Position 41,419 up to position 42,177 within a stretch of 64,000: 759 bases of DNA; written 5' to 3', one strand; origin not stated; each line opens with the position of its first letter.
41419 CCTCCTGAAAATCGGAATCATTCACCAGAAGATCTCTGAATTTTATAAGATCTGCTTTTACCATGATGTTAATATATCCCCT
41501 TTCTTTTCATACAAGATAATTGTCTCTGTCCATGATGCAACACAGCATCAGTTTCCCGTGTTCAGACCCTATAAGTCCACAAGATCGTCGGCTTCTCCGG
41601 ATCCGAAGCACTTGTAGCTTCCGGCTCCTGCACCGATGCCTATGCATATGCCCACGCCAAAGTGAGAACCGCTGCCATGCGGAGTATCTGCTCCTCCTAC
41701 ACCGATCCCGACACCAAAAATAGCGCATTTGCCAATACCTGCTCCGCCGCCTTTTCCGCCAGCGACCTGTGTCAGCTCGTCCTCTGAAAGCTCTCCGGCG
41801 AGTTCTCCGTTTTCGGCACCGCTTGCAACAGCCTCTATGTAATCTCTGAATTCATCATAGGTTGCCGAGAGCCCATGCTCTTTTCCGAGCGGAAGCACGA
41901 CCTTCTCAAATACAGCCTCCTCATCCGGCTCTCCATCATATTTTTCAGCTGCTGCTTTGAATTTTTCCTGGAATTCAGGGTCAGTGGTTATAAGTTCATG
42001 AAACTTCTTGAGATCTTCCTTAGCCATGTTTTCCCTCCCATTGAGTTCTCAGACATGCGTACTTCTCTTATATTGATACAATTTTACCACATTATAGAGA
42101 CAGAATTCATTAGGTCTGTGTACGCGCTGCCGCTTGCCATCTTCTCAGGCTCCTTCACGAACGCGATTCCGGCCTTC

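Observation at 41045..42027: Two tandem Nif11-leader precursors with long glycine-rich, 3-Cys cores and no adjacent modification enzyme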

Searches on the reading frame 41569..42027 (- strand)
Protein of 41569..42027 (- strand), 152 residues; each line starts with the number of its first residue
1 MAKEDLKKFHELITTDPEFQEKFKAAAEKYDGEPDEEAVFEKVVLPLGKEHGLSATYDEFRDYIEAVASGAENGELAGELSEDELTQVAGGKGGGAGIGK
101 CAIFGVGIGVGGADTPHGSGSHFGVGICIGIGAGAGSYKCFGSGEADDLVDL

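Call 3: search_protein_families(library=pfam, proteins=[window:41569-42027:-], max_evalue=1)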
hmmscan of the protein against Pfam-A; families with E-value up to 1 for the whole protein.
window:41569-42027:- (152 aa): 3 families
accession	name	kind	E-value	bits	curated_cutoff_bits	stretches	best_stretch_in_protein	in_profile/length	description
PF07862.16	Nif11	-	1.9e-07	31.7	23.8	1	1-59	1-47/48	Nif11 domain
PF10439.15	Bacteriocin_IIc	-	0.017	15.5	27.1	1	79-136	6-56/59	Bacteriocin class II with double-glycine leader peptide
PF04604.19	L_biotic_typeA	-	0.069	13.5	21.7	1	74-95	9-30/50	Type-A lantibiotic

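Call 4: search_protein_families(library=ncbifam, proteins=[window:41569-42027:-], max_evalue=1)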
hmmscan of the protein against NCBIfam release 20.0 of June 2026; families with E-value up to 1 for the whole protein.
window:41569-42027:- (152 aa): 2 families
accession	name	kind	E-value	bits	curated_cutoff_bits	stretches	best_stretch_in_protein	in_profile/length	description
TIGR03798.1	leader_Nif11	subfamily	1.2e-07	31.8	32.3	1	1-91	1-68/68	Nif11-like leader peptide family RiPP precursor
TIGR03949.1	bact_IIb_cerein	subfamily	0.023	14.5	21.5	1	79-112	3-35/45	class IIb bacteriocin, lactobin A/cerein 7B family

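Call 10: find_homologous_proteins(query=window:41569-42027:-, max_evalue=0.001)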
Query window:41569-42027:- (152 aa): 20 proteins with E <= 0.001 among 129 candidates.
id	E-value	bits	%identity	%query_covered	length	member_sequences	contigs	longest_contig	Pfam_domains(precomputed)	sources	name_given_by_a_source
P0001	2.1e-92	325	100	100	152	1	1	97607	PF07862.17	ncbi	-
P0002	8.1e-48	180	63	98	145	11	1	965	-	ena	-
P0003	3.0e-47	178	62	98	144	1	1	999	-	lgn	-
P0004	2.2e-44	169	59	99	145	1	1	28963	-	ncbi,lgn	-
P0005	7.8e-42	161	55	98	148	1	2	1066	-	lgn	-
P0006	7.9e-42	161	57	99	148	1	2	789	-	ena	-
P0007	9.6e-42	161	56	99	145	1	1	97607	-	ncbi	-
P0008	3.8e-38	149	51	98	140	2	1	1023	-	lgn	-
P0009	2.2e-37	146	49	98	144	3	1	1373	-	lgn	-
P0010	1.0e-33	134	46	98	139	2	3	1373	-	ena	-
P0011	9.2e-32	128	58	64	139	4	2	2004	-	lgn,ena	-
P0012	3.3e-31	126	54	87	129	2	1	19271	-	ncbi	-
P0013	1.3e-30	124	61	75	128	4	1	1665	-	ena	-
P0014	8.6e-30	122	52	87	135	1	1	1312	-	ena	-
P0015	1.2e-29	121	54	87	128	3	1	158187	-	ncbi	-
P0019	2.7e-24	104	39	96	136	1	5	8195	-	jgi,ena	-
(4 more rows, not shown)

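Call 13: find_encoding_contigs(protein=P0004, flank=10000, max_places=4)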
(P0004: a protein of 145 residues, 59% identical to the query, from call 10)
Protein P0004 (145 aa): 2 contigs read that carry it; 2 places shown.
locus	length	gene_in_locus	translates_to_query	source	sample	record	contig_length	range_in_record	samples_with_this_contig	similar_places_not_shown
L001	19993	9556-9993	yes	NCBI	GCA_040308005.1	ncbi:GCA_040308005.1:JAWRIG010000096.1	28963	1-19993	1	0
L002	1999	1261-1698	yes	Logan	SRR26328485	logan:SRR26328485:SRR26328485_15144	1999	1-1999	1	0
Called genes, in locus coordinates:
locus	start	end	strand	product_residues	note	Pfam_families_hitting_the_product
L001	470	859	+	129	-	PF01475:FUR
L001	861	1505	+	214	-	PF21349:RUBY_RBDX, PF23455:DUF7129 (faint), PF23458:DUF7130 (faint), PF00210:Ferritin (weak), PF02915:Rubrerythrin, PF21349:RUBY_RBDX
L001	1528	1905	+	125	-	PF06397:Desulfoferrod_N, PF01880:Desulfoferrodox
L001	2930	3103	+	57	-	PF02368:Big_2 (weak)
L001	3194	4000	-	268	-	PF00072:Response_reg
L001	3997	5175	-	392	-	PF06580:His_kinase, PF02518:HATPase_c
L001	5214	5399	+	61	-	-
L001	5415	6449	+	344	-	PF02517:Rce1-like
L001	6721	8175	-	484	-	PF27618:Zn_ribbon_GTF2H2 (weak), PF03050:DDE_Tnp_IS66, PF13610:DDE_Tnp_IS240, PF13683:rve_3 (weak)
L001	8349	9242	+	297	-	PF02517:Rce1-like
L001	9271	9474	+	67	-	-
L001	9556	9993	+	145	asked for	-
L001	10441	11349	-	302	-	-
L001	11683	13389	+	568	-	PF01381:HTH_3 (weak), PF13560:HTH_31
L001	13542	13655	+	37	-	-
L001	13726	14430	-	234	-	PF01381:HTH_3, PF12844:HTH_19, PF13443:HTH_26 (faint), PF13560:HTH_31 (weak)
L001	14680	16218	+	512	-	PF00324:AA_permease, PF13520:AA_permease_2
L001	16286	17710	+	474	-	PF02127:Peptidase_M18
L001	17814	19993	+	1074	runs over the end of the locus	PF00072:Response_reg, PF00990:GGDEF, PF00563:EAL, PF00990:GGDEF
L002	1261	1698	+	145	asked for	-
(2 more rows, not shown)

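Call 14: find_encoding_contigs(protein=P0015, flank=10000, max_places=4)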
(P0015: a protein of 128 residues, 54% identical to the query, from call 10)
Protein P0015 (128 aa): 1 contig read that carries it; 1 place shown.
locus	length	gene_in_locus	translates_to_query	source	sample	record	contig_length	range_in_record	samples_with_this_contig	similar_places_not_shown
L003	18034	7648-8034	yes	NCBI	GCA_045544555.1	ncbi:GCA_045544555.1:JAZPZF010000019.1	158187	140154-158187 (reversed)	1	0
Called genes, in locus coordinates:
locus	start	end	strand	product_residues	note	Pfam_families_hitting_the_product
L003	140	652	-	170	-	PF00881:Nitroreductase, PF14512:TM1586_NiRdase (weak)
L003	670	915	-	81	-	PF01713:Smr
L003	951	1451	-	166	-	PF10469:AKAP7_NLS, PF02834:LigT_PEase, PF13563:2_5_RNA_ligase2, PF02834:LigT_PEase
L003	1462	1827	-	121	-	-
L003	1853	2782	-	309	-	PF00560:LRR_1 (faint), PF13855:LRR_8 (faint), PF12799:LRR_4 (faint)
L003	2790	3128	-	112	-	-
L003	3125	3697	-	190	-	PF00929:RNase_T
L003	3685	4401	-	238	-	PF24441:DUF7560 (faint), PF14353:CpXC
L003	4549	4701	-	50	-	-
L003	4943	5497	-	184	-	-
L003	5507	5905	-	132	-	PF01243:PNPOx_N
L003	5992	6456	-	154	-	-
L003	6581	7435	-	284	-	PF01427:Peptidase_M15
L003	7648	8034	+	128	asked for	-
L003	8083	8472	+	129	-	-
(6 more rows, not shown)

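Call 15: find_encoding_contigs(protein=P0012, flank=10000, max_places=4)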
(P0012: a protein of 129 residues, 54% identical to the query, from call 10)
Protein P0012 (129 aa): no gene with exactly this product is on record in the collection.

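Call 16: find_related_loci(query=A1, collection=genome_contigs, flank=10000)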
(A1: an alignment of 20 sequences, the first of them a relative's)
Query A1 (152 aa) in genome_contigs; peptide patterns used: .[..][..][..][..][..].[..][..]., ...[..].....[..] (x = any residue, [..] = any of these).
265 stretches matched a pattern; 14 encode a relative of the query (tblastn E <= 1e-3); 14 distinct loci.
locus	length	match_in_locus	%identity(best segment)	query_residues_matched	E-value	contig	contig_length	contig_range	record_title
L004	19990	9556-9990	59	1-150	7e-41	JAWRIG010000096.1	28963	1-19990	MAG: Anaerovoracaceae bacterium isolate RFS23 c_000000122992, whole genome shotgun sequence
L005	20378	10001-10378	52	1-133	1e-35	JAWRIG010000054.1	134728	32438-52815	MAG: Anaerovoracaceae bacterium isolate RFS23 c_000000064140, whole genome shotgun sequence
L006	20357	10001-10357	51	1-132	2e-34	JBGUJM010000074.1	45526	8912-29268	MAG: Anaerovoracaceae bacterium isolate ruminal_MAG_303 ruminal_MAG_303_contig_0074, whole genome shotgun sequence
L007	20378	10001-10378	48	1-133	5e-33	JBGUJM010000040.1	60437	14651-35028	MAG: Anaerovoracaceae bacterium isolate ruminal_MAG_303 ruminal_MAG_303_contig_0040, whole genome shotgun sequence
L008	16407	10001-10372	48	1-129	2e-31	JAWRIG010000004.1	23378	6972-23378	MAG: Anaerovoracaceae bacterium isolate RFS23 c_000000004205, whole genome shotgun sequence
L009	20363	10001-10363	47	1-134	3e-30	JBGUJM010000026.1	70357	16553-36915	MAG: Anaerovoracaceae bacterium isolate ruminal_MAG_303 ruminal_MAG_303_contig_0026, whole genome shotgun sequence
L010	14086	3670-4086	47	1-149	3e-30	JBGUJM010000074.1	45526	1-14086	MAG: Anaerovoracaceae bacterium isolate ruminal_MAG_303 ruminal_MAG_303_contig_0074, whole genome shotgun sequence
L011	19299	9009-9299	53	1-103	2e-28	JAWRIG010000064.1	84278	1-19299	MAG: Anaerovoracaceae bacterium isolate RFS23 c_000000077197, whole genome shotgun sequence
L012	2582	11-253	49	3-89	2e-20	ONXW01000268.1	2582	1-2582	uncultured Clostridiales bacterium isolate RUG743 genome assembly, contig: k87_26906268, whole genome shotgun sequence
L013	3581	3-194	51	27-95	2e-17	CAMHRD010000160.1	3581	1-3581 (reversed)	MAG: uncultured Bacteroidales bacterium isolate SRR11784288_bin.29_metaWRAP_v1.3_MAG genome assembly, contig: ERZ1220274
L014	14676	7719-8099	31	1-113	2e-13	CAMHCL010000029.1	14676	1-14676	MAG: uncultured Lachnospiraceae bacterium isolate SRR11784289_bin.52_metaWRAP_v1.3_MAG genome assembly, contig: ERZ12202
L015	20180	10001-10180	37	1-92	2e-6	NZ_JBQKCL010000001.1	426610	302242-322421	Blautia sp. HCP3S3_H10_2 contig00001, whole genome shotgun sequence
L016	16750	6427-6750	28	1-116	2e-5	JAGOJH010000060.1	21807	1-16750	MAG: Thermoclostridium sp. isolate Go_SlDig_bin_309 Go_SlDig_6769_length_21807_cov_4.790775, whole genome shotgun sequen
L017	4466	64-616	49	47-109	6e-5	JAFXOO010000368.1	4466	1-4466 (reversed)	MAG: Oscillospiraceae bacterium isolate RGIG6603 Sheep_Rumen-1__c1133766, whole genome shotgun sequence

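Call 24: search_protein_families(library=pfam, proteins=[L006:10944-12953:-, L006:13021-14427:+, L006:14449-14742:+, L006:14739-16202:+, L006:16199-17089:+, L006:17146-18075:+, L011:5122-6039:+, L005:10424-11938:+, L005:9036-9860:-, L008:10452-10934:+], max_evalue=0.001)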
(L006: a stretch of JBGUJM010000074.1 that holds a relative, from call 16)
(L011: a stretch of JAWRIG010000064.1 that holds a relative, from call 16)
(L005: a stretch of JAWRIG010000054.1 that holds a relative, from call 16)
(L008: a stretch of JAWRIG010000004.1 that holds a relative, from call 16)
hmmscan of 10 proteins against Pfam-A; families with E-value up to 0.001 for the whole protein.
L006:10944-12953:- (669 aa): 2 families
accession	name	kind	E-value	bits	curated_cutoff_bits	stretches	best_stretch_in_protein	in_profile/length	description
PF04055.27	Radical_SAM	-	3.8e-13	50.4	29.5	1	312-472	4-166/166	Radical SAM superfamily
PF02310.24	B12-binding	-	5.5e-08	33.1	32.1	1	152-234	40-120/121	B12 binding domain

L006:13021-14427:+ (468 aa): 3 families
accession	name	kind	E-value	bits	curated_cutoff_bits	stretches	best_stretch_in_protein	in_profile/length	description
PF04055.27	Radical_SAM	-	3.4e-22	79.8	29.5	1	107-252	3-155/166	Radical SAM superfamily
PF13353.11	Fer4_12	-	1.2e-06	29.3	22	1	101-190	7-97/137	4Fe-4S single cluster domain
PF13186.11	SPASM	-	8.3e-06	26.4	21.5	1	347-417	1-67/67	Iron-sulfur cluster-binding domain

L006:14449-14742:+ (97 aa): 1 family
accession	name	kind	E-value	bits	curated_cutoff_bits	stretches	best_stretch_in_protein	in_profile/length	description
PF00550.31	PP-binding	-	0.00069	20.3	20.8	0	43-83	27-67/67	Phosphopantetheine attachment site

L006:14739-16202:+ (487 aa): 1 family
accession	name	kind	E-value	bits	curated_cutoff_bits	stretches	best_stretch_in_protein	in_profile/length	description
PF00501.34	AMP-binding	-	1.2e-50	172.9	29.9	1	30-353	5-384/384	AMP-binding enzyme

L006:16199-17089:+ (296 aa): 3 families
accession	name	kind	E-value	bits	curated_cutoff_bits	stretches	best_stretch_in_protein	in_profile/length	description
PF00583.31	Acetyltransf_1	-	9.4e-09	36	20.7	1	33-91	31-91/116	Acetyltransferase (GNAT) family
PF13508.13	Acetyltransf_7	-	8.9e-06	26.4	27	0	38-91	5-59/84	Acetyltransferase (GNAT) domain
PF13673.13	Acetyltransf_10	-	0.00016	22.1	23.6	0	37-93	31-86/128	Acetyltransferase (GNAT) domain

L006:17146-18075:+ (309 aa): 2 families
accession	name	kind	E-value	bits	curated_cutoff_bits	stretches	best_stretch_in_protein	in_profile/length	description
PF00293.34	NUDIX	-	1.3e-19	71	21.1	1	173-296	4-133/134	NUDIX domain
PF09297.16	Zn_ribbon_NUD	-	8.6e-06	25.8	24.8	1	138-168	2-32/32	NADH pyrophosphatase zinc ribbon domain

L011:5122-6039:+ (305 aa): 1 family
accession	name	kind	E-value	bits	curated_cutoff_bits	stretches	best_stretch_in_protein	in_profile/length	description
PF04055.27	Radical_SAM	-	5e-17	63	29.5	1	22-162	4-141/166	Radical SAM superfamily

L005:10424-11938:+ (504 aa): 2 families
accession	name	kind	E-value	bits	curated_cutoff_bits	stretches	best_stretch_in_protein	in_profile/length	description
PF08245.18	Mur_ligase_M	-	2.3e-41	142.4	24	1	125-325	1-199/200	Mur ligase middle domain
PF02875.26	Mur_ligase_C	-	1.2e-32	113.9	28.4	1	347-477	1-127/127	Mur ligase, glutamate ligase domain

L005:9036-9860:- (274 aa): 1 family
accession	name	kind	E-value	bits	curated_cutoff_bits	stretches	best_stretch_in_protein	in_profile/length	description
PF13539.11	Peptidase_M15_4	-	6.7e-22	78.3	25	1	186-265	4-69/70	D-alanyl-D-alanine carboxypeptidase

L008:10452-10934:+ (160 aa): 1 family
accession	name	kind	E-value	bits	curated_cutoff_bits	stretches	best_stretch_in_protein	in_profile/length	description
PF01451.26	LMWPc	-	3e-23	83.1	23.2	1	4-155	1-144/144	Low molecular weight phosphotyrosine protein phosphatase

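Call 26: search_protein_families(library=ncbifam, proteins=[L006:10944-12953:-, L006:13021-14427:+, L006:10492-10920:-, L006:10001-10384:+, L011:5122-6039:+, L008:4040-5131:+, L001:9271-9474:+, L001:8349-9242:+], max_evalue=0.001)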
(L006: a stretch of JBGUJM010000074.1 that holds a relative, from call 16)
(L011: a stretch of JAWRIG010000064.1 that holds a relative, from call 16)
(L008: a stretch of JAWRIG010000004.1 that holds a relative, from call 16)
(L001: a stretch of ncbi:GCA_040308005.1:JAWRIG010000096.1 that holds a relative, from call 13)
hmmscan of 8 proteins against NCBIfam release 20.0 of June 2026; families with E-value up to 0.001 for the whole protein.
L006:10944-12953:- (669 aa): 12 families
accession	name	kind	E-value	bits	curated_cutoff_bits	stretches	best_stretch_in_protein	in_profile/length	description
TIGR03975.1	rSAM_ocin_1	subfamily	8.1e-139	463.9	281.85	1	42-652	1-606/606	RiPP maturation radical SAM C-methyltransferase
TIGR04013.1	B12_SAM_MJ_1487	hypoth_equivalog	3.7e-12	45.8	251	1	139-254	16-127/382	TIGR04013 family B12-binding domain/radical SAM domain-containing protein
TIGR04014.1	B12_SAM_MJ_0865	equivalog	9e-10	37.9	360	1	414-472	275-333/434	methyl-coenzyme M reductase glutamine C-methyltransferase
NF038361.1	rSAM_Sden_1168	equivalog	4.2e-08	32.2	575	1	164-367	139-339/560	Sden_1168 family B12-binding radical SAM P-methyltransferase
TIGR04479.1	bcpD_PhpK_rSAM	subfamily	1e-07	30.7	600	1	155-472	100-406/504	PhpK family radical SAM P-methyltransferase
TIGR02026.1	BchE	equivalog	3.7e-07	29.4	481.35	1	148-469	45-359/497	magnesium-protoporphyrin IX monomethyl ester anaerobic oxidative cyclase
TIGR04385.1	B12_rSAM_cofa1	equivalog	4.1e-07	29.6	450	1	185-480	90-369/438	B12 lower ligand biosynthesis radical SAM protein BzaD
TIGR04367.1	HpnR_B12_rSAM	equivalog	6.3e-07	28.3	650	1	159-454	54-332/490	hopanoid C-3 methylase HpnR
TIGR03471.1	HpnJ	equivalog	1.2e-06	27.7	577.6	1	176-471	79-361/472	hopanoid biosynthesis associated radical SAM protein HpnJ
NF033712.0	B12_rSAM_KedN5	subfamily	4e-06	25.3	700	1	166-250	63-146/624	KedN5 family methylcobalamin-dependent radical SAM C-methyltransferase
NF050148.1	rSAM_ApyD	equivalog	6e-06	24.9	750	1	307-487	200-376/645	RiPP biosynthesis radical SAM protein ApyD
TIGR04072.2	rSAM_ladder_B12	equivalog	6.6e-06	25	360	1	312-472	186-346/443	lipid biosynthesis B12-binding/radical SAM protein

L006:13021-14427:+ (468 aa): 62 families (the best 25 are shown)
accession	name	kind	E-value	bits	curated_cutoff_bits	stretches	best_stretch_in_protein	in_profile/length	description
TIGR04347.1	pseudo_SAM_Halo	equivalog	1.1e-33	117.1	525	1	98-321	35-261/390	TIGR04347 family pseudo-SAM/SPASM protein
TIGR04055.1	rSAM_NirJ2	equivalog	7.4e-29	101.3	500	1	102-440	1-319/326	putative heme d1 biosynthesis radical SAM protein NirJ2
NF045574.1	sacti_mat_StsB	exception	1.5e-26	93.3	625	1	27-445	26-415/466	StsB family radical SAM/SPASM domain sactipeptide maturase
TIGR04250.1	SCM_rSAM_ScmE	equivalog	4.7e-25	88.2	400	1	103-428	5-329/358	SynChlorMet cassette radical SAM/SPASM protein ScmE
TIGR04053.2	TIGR04053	equivalog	5.2e-25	88.5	395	1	102-284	9-195/366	TIGR04053 family radical SAM/SPASM domain-containing protein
TIGR04545.1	rSAM_ahbD_hemeb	equivalog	1e-24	87.6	500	1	102-444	1-335/339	heme b synthase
TIGR04051.1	rSAM_NirJ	equivalog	1.2e-24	87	515.45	1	103-277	4-178/354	heme d1 biosynthesis radical SAM protein NirJ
TIGR04303.1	GeoRSP_rSAM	equivalog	1.4e-22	80.7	400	1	103-437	7-318/325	GeoRSP system radical SAM/SPASM protein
TIGR04546.1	rSAM_ahbC_deAc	equivalog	3e-22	79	650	1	103-438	41-378/390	12,18-didecarboxysiroheme deacetylase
TIGR04054.1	rSAM_NirJ1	equivalog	3e-22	78.8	650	1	103-430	38-366/387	putative heme d1 biosynthesis radical SAM protein NirJ1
TIGR04103.1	rSAM_nif11_3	equivalog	1e-21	77.1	725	1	101-429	5-328/412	nif11-class peptide radical SAM maturase 3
TIGR03913.1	rad_SAM_trio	equivalog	5.1e-20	71.3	591.75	1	103-440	21-346/477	GDL motif peptide-associated radical SAM/SPASM maturase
TIGR02109.1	PQQ_syn_pqqE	equivalog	6.2e-20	71.4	381.35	1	107-430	13-316/358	pyrroloquinoline quinone biosynthesis protein PqqE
TIGR03962.1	mycofact_rSAM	equivalog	2.6e-19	69.6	265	1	103-444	14-331/339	mycofactocin radical SAM maturase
TIGR04133.1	rSAM_w_lipo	hypoth_equivalog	2.4e-18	66.2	425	1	99-426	22-331/350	TIGR04133 family radical SAM/SPASM protein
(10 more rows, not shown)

L006:10492-10920:- (142 aa): 2 families
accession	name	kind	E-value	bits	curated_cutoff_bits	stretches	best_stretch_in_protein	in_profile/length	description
TIGR03798.1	leader_Nif11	subfamily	7.3e-06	26.1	32.3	0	48-87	35-68/68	Nif11-like leader peptide family RiPP precursor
NF005470.0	PRK07064.1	equivalog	0.0005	19.2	495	1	4-124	323-441/552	thiamine pyrophosphate-binding protein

L006:10001-10384:+ (127 aa): 1 family
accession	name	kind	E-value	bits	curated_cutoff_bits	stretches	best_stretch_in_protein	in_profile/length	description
TIGR03798.1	leader_Nif11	subfamily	5.5e-05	23.3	32.3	0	5-86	5-68/68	Nif11-like leader peptide family RiPP precursor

L011:5122-6039:+ (305 aa): 12 families
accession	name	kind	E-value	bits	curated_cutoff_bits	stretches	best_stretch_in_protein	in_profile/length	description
TIGR04479.1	bcpD_PhpK_rSAM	subfamily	2.5e-12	45.9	600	1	24-213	249-430/504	PhpK family radical SAM P-methyltransferase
TIGR03471.1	HpnJ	equivalog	5.3e-09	35.5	577.6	1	25-177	205-352/472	hopanoid biosynthesis associated radical SAM protein HpnJ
NF040542.1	rSAM_RCCLKC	equivalog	4.9e-08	32.6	450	1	25-164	188-324/423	arsinothricin biosynthesis radical SAM protein ArsL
NF040546.1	rSAM_CUAEP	equivalog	8.2e-08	31.4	500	1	26-164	180-315/468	CUAEP/CCAEP-tail radical SAM (seleno)protein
NF006067.1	PRK08208.1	equivalog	1.2e-07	31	380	1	14-160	33-186/427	STM4012 family radical SAM protein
TIGR04072.2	rSAM_ladder_B12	equivalog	1.9e-07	30.1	360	1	26-211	189-369/443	lipid biosynthesis B12-binding/radical SAM protein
TIGR00539.1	hemN_rel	equivalog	2.1e-07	30.4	205.4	1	23-162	7-150/361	radical SAM family heme chaperone HemW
TIGR04014.1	B12_SAM_MJ_0865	equivalog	2.8e-06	26.4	360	1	26-172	169-318/434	methyl-coenzyme M reductase glutamine C-methyltransferase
TIGR02026.1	BchE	equivalog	4.8e-05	22.4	481.35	1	24-173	201-348/497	magnesium-protoporphyrin IX monomethyl ester anaerobic oxidative cyclase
NF004567.0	PRK05904.1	equivalog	8.8e-05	21.9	355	1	19-162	9-153/353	coproporphyrinogen III oxidase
TIGR01578.1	MiaB-like-B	hypoth_equivalog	0.0001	21.3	314.7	1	19-159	137-279/421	tRNA (N(6)-L-threonylcarbamoyladenosine(37)-C(2))-methylthiotransferase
TIGR01211.1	ELP3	subfamily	0.00085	17.9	350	0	114-226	208-321/522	tRNA uridine(34) 5-carboxymethylaminomethyl modification radical SAM/GNAT enzyme Elp3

L008:4040-5131:+ (363 aa): 60 families (the best 25 are shown)
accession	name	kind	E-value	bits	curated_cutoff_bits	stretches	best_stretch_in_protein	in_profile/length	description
TIGR04545.1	rSAM_ahbD_hemeb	equivalog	3.1e-19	69.6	500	1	67-250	5-185/339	heme b synthase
NF045574.1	sacti_mat_StsB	exception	6.4e-19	68.1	625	1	65-348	99-382/466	StsB family radical SAM/SPASM domain sactipeptide maturase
TIGR04250.1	SCM_rSAM_ScmE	equivalog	3.5e-18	65.6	400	1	66-217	7-158/358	SynChlorMet cassette radical SAM/SPASM protein ScmE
TIGR04051.1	rSAM_NirJ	equivalog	3.7e-17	62.3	515.45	1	65-266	5-202/354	heme d1 biosynthesis radical SAM protein NirJ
TIGR03962.1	mycofact_rSAM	equivalog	7.7e-17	61.5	265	1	54-310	4-262/339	mycofactocin radical SAM maturase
TIGR04347.1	pseudo_SAM_Halo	equivalog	2.5e-16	60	525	1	63-271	39-247/390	TIGR04347 family pseudo-SAM/SPASM protein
TIGR04055.1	rSAM_NirJ2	equivalog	6.2e-15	55.5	500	1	68-241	6-176/326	putative heme d1 biosynthesis radical SAM protein NirJ2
TIGR04054.1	rSAM_NirJ1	equivalog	1.2e-14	53.8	650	1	65-236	39-207/387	putative heme d1 biosynthesis radical SAM protein NirJ1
TIGR02668.1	moaA_archaeal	equivalog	2.3e-14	53.1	325.25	1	66-248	14-195/303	GTP 3',8-cyclase MoaA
TIGR04053.2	TIGR04053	equivalog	4.7e-14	52.4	395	1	61-253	7-202/366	TIGR04053 family radical SAM/SPASM domain-containing protein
TIGR04546.1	rSAM_ahbC_deAc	equivalog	4.9e-14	51.9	650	1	65-246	42-220/390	12,18-didecarboxysiroheme deacetylase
NF047865.1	rSAM_PapB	equivalog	7.5e-14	51.7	340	1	64-255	5-214/330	PapB family radical SAM/SPASM ranthipeptide maturase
TIGR04317.1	W_rSAM_matur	equivalog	3.9e-13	49.3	380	1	63-251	5-196/349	tungsten cofactor oxidoreductase radical SAM maturase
TIGR04084.1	rSAM_AF0577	subfamily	7.2e-13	48.2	225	1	68-220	3-147/347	TIGR04084 family radical SAM/SPASM domain-containing protein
TIGR02666.1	moaA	equivalog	1e-12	47.7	284.05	1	63-247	11-199/336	GTP 3',8-cyclase MoaA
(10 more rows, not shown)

L001:9271-9474:+ (67 aa): 0 families

L001:8349-9242:+ (297 aa): 3 families
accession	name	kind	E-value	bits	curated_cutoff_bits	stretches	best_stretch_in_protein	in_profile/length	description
NF041647.1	ABC_perm_CPBP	equivalog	4.2e-11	42.3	435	1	148-240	544-634/636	ABC transporter permease subunit/CPBP intramembrane protease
NF040594.1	CPBP_fam_MrtC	equivalog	5.4e-05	23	195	1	160-236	128-215/221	myxosortase MrtC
NF040914.1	Mrt_core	domain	0.00012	22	100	1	159-238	13-103/108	myxosortase family intramembrane protease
